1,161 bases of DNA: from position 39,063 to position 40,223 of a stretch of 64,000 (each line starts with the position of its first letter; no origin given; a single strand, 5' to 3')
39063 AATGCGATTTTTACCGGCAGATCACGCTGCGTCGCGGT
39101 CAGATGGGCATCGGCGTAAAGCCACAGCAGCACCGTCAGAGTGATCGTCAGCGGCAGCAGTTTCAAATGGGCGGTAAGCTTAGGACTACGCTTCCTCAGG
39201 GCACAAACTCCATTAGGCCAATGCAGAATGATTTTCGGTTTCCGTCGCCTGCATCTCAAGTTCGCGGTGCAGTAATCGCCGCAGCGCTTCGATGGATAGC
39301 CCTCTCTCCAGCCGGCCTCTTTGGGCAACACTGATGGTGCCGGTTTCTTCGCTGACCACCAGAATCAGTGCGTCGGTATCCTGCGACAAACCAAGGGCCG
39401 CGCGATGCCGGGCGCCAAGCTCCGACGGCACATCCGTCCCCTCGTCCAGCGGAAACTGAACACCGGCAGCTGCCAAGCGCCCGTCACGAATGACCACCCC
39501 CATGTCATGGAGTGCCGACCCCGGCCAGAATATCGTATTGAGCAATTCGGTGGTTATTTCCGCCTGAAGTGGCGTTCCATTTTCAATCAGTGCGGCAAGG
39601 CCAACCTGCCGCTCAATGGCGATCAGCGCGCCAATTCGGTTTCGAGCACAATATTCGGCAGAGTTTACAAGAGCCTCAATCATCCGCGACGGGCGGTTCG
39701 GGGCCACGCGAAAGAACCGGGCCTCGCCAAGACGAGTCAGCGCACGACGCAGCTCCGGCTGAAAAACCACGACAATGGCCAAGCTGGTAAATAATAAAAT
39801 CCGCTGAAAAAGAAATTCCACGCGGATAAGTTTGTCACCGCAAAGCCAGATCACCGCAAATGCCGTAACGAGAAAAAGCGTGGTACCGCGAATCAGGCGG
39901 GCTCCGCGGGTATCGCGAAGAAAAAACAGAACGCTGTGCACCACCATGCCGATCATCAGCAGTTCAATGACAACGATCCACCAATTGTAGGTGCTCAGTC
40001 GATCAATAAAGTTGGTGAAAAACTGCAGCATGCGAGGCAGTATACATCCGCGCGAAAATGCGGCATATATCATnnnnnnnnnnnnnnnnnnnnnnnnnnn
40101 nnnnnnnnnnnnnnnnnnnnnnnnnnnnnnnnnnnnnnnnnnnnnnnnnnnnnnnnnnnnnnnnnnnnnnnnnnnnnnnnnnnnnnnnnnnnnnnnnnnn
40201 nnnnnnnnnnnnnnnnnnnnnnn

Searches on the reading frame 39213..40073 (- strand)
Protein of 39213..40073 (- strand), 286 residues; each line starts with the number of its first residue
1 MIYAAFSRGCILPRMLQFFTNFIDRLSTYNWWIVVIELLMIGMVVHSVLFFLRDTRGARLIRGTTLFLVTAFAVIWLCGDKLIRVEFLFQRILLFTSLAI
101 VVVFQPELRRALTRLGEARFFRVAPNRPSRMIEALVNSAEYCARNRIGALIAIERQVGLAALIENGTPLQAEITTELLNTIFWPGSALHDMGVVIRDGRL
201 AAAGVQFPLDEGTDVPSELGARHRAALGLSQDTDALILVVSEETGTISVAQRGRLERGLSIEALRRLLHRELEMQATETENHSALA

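Call 30: search_protein_families(library=pfam, proteins=[window:39213-40073:-], max_evalue=0.001)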
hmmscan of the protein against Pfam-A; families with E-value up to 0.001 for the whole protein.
window:39213-40073:- (286 aa): 1 family
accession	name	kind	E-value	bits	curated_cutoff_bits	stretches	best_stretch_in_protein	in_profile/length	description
PF02457.21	DAC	-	4.4e-37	126.7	27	1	137-254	2-118/119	DisA bacterial checkpoint controller nucleotide-binding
